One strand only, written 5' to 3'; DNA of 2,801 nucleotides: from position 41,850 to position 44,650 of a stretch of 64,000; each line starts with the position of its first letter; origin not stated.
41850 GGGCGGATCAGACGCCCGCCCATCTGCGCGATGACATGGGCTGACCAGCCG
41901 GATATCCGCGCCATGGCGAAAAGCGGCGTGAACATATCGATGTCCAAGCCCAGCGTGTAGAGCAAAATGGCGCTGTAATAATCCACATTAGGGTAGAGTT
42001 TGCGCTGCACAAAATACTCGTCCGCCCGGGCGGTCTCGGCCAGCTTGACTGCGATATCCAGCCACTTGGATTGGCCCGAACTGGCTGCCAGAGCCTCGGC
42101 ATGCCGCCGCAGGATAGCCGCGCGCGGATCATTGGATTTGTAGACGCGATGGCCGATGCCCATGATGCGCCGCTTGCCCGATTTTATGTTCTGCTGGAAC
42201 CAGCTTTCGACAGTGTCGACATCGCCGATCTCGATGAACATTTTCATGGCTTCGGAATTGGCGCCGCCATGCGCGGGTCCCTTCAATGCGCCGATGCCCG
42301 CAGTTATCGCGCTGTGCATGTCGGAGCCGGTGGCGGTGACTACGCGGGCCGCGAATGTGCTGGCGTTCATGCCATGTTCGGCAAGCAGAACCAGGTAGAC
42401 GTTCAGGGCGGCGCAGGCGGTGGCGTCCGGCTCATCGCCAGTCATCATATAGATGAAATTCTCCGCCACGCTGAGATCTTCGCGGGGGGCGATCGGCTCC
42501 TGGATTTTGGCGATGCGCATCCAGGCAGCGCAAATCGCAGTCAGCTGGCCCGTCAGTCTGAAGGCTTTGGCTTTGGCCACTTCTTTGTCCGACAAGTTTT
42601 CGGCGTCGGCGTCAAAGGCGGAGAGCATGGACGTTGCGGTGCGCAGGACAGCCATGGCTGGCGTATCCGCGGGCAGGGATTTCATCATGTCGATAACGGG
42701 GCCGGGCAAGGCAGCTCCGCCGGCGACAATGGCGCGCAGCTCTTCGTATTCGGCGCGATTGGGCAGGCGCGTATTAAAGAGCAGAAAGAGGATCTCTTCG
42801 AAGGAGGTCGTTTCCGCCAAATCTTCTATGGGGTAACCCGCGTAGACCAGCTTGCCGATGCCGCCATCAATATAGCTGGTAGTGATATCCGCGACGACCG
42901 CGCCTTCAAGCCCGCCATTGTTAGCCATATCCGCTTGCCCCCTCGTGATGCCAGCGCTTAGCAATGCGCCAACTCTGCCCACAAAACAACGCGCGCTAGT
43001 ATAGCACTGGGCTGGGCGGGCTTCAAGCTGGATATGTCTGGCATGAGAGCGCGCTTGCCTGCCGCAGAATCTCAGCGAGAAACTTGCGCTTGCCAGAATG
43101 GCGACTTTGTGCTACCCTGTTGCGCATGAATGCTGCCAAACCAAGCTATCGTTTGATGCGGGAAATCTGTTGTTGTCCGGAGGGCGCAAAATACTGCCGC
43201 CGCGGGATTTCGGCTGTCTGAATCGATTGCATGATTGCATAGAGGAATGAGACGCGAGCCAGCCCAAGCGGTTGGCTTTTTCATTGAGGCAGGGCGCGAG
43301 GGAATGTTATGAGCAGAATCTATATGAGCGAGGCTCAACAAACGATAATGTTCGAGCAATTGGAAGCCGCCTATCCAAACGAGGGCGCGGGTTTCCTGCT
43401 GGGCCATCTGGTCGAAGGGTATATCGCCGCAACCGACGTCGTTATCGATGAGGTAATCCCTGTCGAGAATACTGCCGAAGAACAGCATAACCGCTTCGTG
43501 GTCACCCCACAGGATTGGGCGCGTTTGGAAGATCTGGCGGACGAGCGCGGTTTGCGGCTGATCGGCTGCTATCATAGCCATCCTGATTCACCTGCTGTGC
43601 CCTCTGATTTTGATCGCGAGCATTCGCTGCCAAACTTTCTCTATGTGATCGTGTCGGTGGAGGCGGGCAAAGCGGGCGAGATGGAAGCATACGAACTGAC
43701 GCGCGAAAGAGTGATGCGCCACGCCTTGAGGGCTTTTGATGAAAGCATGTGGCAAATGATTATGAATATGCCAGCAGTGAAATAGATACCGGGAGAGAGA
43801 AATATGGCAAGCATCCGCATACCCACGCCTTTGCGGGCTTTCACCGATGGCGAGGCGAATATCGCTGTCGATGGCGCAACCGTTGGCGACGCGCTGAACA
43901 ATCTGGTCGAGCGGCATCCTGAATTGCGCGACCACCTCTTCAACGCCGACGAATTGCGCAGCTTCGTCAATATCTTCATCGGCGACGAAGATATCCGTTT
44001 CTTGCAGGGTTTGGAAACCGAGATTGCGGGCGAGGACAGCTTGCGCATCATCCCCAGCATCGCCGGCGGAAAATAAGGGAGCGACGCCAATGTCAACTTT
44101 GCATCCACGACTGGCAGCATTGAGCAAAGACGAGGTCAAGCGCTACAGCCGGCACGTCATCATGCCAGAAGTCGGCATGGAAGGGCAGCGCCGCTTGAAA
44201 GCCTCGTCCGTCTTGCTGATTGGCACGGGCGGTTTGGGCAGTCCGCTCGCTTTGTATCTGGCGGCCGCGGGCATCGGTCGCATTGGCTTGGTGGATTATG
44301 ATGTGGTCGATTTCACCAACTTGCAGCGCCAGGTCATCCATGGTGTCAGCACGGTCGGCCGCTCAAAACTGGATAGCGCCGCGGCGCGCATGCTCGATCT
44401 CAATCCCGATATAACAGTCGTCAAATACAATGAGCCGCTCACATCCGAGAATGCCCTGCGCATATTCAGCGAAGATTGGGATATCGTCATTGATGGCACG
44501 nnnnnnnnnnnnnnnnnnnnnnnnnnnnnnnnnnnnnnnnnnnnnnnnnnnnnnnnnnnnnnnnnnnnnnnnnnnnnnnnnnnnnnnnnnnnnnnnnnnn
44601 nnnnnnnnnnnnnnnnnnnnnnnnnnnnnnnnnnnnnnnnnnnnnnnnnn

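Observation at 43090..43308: Polycysteine leader ORF plus terminator upstream of a CysO-type operon: candidate cysteine-sensing, possibly leaderless, attenuator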

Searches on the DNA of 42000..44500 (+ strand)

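Call 4: search_rna_families(source=window, start=42000, end=44500, threshold=evalue, max_evalue=10)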
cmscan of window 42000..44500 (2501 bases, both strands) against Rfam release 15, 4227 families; matches with E-value up to 10: 1.
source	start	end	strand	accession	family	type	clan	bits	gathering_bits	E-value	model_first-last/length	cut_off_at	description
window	43707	43761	+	RF01312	sR9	Gene; snRNA; snoRNA; CD-box;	-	19.4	36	1.1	1-55/55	no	Small nucleolar RNA sR9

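Call 65: build_rna_model(alignment_id=A1, structure=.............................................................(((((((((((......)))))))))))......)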
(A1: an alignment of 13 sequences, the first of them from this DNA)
Model R1 built from alignment A1 (13 sequences, 95 columns); structure: as given.
model positions 90; base pairs 11; branch points 0; effective number of sequences 4.22; information 0.633 bits per position. Calibrated on 0.2 Mb of random sequence (short: E-values are rough).
structure used (alignment columns):
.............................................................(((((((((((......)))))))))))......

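Call 67: search_with_rna_model(model_id=R1, sources=[window, L001, L002, L003, L004, L005, L006, L007, L008, L009, L010, L011, L012, L013, L014, L015, L016, L017, L018, L019, L020, L021, L022, L023, L024, L025, L026, L027, L028, L029, L030, L031, L032, L033, L034, L035, L036, L037, L038, L039, L040, L041, L042, L043, L044, L045, L046, L047, L048, L049, L050, L051, L052, L053, L054, L055, L056, L057, L058, L059, L060, L061, L062, L063, L064, L065, L066, L067, L068, L069, L070, L071, L072, L073, L074, L075, L076, L077, L078, L079, L080, L161, L162, L163, L164, L165, L166, L167, L168, L169, L170, L171, L172], max_evalue=1)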
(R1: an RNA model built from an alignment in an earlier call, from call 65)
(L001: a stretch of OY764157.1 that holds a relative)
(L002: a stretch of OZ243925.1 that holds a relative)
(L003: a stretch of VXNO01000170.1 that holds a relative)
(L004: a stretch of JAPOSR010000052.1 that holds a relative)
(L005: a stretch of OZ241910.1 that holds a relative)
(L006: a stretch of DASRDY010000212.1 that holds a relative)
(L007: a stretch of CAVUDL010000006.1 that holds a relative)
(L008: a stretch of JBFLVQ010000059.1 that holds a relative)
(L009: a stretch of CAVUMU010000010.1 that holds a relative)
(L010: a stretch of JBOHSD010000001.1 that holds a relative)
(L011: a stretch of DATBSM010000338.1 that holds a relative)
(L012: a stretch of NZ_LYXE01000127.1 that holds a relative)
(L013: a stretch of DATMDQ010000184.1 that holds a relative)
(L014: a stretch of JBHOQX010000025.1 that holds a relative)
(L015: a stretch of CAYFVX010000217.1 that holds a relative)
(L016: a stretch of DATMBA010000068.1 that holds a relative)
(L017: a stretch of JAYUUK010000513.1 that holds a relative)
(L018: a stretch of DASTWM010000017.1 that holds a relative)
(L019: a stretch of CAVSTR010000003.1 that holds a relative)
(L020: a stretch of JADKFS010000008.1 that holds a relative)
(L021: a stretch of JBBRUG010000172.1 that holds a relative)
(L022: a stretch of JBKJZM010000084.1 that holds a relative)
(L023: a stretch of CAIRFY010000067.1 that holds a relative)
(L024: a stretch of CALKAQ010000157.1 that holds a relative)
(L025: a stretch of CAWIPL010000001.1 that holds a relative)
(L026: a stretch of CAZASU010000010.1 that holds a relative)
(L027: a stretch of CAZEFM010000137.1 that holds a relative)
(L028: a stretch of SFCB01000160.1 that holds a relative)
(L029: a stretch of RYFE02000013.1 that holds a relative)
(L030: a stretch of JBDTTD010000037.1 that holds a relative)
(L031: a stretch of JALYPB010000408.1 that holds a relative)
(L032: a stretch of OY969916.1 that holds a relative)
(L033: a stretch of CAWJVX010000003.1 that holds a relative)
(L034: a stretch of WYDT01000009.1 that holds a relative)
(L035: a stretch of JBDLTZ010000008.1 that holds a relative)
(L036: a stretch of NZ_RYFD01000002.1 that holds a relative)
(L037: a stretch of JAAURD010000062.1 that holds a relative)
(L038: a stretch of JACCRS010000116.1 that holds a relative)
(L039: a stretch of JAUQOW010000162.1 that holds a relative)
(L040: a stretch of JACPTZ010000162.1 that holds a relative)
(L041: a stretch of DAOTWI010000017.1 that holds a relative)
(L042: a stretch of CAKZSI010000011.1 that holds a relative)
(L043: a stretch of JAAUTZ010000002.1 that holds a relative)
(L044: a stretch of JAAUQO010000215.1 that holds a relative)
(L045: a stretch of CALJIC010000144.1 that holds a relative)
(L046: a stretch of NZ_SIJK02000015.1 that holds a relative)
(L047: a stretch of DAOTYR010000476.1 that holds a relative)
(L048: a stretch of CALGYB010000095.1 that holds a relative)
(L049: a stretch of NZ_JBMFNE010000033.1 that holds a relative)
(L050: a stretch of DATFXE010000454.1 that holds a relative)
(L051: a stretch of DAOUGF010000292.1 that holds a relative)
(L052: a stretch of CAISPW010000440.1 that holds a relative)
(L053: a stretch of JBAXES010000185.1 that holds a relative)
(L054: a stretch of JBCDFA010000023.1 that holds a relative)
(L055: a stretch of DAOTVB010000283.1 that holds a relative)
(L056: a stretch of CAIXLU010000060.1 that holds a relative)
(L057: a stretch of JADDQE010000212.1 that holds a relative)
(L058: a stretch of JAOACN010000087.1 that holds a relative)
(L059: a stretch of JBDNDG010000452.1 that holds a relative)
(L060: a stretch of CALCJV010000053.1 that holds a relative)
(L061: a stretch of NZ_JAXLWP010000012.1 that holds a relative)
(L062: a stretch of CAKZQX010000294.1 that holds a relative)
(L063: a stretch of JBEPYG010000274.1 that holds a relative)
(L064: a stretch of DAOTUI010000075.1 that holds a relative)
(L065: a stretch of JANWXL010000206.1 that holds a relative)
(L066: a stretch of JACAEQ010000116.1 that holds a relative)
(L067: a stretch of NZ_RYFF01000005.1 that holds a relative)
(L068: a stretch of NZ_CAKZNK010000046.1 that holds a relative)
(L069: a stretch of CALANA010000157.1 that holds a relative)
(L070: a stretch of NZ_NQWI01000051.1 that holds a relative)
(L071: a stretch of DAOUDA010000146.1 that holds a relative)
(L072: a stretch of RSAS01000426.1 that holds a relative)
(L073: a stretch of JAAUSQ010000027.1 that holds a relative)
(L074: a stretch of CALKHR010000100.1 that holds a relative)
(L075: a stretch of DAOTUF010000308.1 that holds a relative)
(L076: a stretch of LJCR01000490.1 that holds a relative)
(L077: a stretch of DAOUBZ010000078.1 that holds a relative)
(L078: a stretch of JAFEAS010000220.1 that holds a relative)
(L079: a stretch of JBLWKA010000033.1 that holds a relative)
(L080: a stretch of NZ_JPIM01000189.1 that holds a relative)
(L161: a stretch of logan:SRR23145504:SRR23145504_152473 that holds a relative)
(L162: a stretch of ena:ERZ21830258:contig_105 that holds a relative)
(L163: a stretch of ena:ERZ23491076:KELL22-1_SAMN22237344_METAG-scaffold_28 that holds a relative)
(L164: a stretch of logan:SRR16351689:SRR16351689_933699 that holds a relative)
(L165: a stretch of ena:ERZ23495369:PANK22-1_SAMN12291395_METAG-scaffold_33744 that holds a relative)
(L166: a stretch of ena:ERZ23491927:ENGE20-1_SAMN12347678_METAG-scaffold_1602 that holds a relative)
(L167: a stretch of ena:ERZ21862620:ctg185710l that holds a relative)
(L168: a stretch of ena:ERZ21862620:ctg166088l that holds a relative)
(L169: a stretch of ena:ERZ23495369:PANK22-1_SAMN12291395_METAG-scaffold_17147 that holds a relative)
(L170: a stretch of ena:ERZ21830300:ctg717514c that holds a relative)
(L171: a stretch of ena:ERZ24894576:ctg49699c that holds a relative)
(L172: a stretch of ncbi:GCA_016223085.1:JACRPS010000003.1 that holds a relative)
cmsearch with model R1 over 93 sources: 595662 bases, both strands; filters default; matches with E-value up to 1: 24.
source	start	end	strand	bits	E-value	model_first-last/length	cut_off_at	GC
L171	2886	2975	+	94.5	4.8e-26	1-90/90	no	0.59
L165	2073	2162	+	88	4.5e-24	1-90/90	no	0.57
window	43197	43285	+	85.6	2.3e-23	1-90/90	no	0.54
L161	1757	1845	+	84.8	4.2e-23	1-90/90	no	0.54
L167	2886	2975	+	81.9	3.1e-22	1-90/90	no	0.51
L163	2887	2976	+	81.7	3.8e-22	1-90/90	no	0.57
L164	1177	1266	+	81.7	3.8e-22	1-90/90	no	0.57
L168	2886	2975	+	80.1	1.1e-21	1-90/90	no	0.58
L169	2600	2689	+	79.9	1.2e-21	1-90/90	no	0.54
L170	238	327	+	76.8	1.1e-20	1-90/90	no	0.66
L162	2888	2978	+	73.9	8.3e-20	1-90/90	no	0.56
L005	2848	2939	+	70.1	1.2e-18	1-90/90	no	0.58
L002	2893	2982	+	69.6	1.7e-18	1-90/90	no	0.51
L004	2883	2972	+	64.9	4.5e-17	1-90/90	no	0.58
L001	2895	2977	+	55.3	3.8e-14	1-90/90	no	0.63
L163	2942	3023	-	19.1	0.0035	1-90/90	no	0.54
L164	1232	1313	-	19.1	0.0035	1-90/90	no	0.54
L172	2891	2941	+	16.3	0.024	42-90/90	no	0.65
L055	2909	3000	+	15.9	0.032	1-90/90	no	0.64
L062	42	134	+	13.4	0.19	1-90/90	no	0.63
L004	2869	2958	-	12.6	0.34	1-90/90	no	0.62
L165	2126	2157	-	12.1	0.48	59-90/90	no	0.56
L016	894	964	+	11.6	0.66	1-90/90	no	0.72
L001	2946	2972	-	11.3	0.81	59-85/90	no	0.59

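Call 69: search_with_rna_model(model_id=R1, sources=[L081, L082, L083, L084, L085, L086, L087, L088, L089, L090, L091, L092, L093, L094, L095, L096, L097, L098, L099, L100, L101, L102, L103, L104, L105, L106, L107, L108, L109, L110, L111, L112, L113, L114, L115, L116, L117, L118, L119, L120, L121, L122, L123, L124, L125, L126, L127, L128, L129, L130, L131, L132, L133, L134, L135, L136, L137, L138, L139, L140, L141, L142, L143, L144, L145, L146, L147, L148, L149, L150, L151, L152, L153, L154, L155, L156, L157, L158, L159, L160], max_evalue=0.1)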
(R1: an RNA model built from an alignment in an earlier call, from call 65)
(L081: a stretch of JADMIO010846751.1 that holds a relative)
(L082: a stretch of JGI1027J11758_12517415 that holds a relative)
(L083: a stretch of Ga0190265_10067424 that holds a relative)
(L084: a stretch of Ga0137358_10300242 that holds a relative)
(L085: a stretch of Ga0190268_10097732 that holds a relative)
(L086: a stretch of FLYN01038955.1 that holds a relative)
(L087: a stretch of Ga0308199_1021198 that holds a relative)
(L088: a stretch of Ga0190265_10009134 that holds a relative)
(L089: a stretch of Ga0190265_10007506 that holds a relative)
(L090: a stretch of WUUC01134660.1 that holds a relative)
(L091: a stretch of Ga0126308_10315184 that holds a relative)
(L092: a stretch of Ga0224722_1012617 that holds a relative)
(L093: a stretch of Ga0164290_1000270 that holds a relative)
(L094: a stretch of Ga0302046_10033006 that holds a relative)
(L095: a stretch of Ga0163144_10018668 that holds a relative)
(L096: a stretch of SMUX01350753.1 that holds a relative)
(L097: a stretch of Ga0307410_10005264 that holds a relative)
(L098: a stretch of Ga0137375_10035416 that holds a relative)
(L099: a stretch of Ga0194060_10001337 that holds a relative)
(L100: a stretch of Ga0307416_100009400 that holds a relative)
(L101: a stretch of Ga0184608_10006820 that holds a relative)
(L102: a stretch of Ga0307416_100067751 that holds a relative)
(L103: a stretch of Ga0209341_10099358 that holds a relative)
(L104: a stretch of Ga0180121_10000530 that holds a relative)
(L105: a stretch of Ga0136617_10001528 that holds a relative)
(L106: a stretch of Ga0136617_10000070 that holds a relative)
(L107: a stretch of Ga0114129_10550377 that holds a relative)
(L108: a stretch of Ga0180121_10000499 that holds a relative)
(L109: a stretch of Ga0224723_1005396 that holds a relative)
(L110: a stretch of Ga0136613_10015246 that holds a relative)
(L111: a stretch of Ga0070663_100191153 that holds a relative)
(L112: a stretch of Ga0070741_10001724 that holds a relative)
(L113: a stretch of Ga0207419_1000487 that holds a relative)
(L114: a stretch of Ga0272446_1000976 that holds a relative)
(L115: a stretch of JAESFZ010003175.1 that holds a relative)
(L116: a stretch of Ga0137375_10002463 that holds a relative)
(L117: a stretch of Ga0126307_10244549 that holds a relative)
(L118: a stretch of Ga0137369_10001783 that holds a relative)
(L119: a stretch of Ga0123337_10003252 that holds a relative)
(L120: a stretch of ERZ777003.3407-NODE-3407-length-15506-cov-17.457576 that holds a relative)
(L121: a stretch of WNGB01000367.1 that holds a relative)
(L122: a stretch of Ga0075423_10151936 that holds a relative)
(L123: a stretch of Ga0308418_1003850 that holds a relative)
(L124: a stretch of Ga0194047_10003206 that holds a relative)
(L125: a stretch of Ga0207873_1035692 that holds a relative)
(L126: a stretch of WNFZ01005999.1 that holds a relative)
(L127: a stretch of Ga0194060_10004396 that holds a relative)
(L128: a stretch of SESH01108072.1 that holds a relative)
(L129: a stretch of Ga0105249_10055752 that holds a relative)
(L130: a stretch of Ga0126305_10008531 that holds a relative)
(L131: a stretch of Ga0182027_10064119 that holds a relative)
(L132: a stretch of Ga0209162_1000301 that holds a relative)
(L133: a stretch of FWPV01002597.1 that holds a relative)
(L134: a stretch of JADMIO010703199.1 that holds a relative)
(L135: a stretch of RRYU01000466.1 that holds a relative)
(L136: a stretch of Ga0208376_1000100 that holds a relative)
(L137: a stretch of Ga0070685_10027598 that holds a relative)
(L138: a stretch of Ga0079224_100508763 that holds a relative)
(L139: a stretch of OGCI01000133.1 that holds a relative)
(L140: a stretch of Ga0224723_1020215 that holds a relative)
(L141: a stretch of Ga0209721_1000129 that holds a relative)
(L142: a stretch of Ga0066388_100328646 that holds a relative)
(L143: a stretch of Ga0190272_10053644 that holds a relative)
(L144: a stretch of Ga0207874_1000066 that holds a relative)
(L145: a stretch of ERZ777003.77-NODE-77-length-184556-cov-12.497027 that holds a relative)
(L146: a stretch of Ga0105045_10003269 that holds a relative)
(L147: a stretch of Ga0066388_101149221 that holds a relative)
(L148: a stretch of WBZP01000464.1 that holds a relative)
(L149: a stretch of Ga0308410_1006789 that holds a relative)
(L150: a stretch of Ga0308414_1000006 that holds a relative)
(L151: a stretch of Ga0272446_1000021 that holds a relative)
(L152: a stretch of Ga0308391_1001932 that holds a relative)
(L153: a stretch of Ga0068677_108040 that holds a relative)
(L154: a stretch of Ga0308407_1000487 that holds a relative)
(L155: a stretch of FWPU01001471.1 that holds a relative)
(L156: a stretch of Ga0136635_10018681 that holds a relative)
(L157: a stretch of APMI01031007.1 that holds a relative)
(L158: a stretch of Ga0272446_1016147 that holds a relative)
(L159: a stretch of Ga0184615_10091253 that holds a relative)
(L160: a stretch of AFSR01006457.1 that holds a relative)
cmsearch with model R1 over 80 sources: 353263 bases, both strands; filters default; matches with E-value up to 0.1: 1.
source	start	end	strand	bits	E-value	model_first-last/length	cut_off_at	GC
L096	183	255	+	13.9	0.081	1-90/90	no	0.37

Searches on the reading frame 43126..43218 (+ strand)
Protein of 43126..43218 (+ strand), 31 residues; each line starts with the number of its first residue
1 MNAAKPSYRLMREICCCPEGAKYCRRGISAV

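Call 64: list_cluster_members(proteins=[window:43126-43218:+, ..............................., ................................, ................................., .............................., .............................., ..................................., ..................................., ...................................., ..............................])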
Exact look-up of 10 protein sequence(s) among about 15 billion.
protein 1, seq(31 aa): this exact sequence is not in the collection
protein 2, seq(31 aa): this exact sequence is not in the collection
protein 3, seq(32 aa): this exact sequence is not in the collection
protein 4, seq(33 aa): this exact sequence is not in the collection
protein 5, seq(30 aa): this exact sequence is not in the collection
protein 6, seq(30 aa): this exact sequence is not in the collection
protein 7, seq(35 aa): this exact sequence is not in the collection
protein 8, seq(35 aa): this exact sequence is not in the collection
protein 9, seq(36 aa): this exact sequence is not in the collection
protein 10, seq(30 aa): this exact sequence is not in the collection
